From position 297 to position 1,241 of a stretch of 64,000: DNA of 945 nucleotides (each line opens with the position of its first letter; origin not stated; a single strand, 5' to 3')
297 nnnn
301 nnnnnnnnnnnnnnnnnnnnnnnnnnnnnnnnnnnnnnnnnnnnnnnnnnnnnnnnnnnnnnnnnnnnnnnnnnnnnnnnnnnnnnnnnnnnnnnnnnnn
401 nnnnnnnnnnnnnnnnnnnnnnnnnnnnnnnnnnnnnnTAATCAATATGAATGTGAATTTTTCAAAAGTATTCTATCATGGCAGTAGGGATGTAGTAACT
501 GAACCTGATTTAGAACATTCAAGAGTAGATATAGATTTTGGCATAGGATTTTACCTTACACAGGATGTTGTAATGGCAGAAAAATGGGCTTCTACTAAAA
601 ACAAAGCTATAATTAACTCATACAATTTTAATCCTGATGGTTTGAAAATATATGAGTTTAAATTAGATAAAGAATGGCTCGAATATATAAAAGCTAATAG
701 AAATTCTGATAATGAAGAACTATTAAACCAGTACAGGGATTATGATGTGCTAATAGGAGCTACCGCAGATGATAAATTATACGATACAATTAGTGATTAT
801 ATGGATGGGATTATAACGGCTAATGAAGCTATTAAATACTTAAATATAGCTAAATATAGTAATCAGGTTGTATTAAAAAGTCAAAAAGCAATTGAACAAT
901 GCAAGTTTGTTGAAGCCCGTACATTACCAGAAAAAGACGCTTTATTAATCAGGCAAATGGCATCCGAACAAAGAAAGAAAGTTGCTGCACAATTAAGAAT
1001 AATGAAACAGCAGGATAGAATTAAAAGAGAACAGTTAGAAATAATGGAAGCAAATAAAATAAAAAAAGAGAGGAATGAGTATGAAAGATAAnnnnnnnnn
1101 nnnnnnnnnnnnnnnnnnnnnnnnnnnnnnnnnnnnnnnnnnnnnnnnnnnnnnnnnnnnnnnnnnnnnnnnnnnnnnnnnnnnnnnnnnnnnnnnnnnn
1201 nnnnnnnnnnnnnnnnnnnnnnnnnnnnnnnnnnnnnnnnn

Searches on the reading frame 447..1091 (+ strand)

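Call 5: search_protein_families(library=pfam, proteins=[window:447-1091:+], max_evalue=1)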
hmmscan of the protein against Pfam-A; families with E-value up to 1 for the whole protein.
window:447-1091:+ (214 aa): 2 families
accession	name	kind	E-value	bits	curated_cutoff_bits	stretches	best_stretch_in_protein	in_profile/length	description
PF13151.12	DUF3990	-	1.3e-39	135.7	32.2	1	9-154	3-152/152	Protein of unknown function (DUF3990)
PF18760.7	ART-PolyVal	-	9.1e-05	23.7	31.2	1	7-141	7-130/140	ADP-Ribosyltransferase in polyvalent proteins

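Call 6: search_protein_families(library=phrogs, proteins=[window:447-1091:+], max_evalue=1)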
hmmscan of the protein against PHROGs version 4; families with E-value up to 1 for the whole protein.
window:447-1091:+ (214 aa): 2 families
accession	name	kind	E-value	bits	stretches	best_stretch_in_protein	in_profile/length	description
phrog_21376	-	unknown function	0.0067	14.8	1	7-117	548-628/1664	-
phrog_16705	-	unknown function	0.018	15.9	1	72-130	52-110/137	-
